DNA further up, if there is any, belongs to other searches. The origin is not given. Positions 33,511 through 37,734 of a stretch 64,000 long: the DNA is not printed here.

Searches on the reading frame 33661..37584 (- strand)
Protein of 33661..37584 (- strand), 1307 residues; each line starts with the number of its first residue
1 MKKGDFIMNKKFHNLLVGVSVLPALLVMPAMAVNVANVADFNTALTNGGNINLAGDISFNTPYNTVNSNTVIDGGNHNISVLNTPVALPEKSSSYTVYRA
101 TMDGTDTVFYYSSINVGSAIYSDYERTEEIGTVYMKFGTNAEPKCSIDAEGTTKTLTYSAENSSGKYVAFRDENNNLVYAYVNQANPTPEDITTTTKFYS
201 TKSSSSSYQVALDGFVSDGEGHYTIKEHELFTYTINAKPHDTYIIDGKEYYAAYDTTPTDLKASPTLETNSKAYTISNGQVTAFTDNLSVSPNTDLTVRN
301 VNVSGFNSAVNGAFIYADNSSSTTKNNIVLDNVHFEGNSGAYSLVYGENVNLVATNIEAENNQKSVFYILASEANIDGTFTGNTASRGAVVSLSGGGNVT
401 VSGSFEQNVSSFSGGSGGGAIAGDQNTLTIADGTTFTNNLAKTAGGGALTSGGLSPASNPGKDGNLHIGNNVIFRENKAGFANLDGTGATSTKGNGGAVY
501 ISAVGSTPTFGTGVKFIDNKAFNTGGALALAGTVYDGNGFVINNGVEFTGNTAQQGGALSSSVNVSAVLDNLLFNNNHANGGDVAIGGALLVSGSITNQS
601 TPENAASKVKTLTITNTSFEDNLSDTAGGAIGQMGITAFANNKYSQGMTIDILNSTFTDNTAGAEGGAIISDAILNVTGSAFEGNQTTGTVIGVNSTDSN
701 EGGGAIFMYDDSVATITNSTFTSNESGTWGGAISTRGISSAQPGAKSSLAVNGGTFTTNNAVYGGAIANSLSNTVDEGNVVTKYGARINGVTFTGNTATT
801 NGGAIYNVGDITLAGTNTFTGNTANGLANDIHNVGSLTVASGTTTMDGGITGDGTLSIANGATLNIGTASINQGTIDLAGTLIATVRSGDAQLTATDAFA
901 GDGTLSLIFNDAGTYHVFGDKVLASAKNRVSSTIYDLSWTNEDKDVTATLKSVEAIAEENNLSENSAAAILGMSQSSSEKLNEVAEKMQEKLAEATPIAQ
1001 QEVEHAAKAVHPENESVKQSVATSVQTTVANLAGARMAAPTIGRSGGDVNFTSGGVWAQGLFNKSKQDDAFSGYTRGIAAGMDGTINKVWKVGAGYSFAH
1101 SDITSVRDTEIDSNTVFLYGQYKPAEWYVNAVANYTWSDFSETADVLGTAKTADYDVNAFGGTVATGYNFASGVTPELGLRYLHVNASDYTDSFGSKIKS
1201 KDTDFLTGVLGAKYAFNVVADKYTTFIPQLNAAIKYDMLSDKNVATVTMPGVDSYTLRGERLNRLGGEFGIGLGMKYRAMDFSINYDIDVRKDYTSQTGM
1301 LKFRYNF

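Call 25: search_protein_families(library=pfam, proteins=[window:33661-37584:-], max_evalue=0.00001)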
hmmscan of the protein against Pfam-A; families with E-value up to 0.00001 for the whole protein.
window:33661-37584:- (1307 aa): 2 families
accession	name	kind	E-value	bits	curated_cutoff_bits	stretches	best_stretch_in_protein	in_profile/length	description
PF03797.25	Autotransporter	-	6.3e-33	115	26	1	1056-1287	1-255/255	Autotransporter beta-domain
PF02415.23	Chlam_PMP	-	9.3e-09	35.1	20.6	0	791-807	2-18/19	Chlamydia polymorphic membrane protein (Chlamydia_PMP) repeat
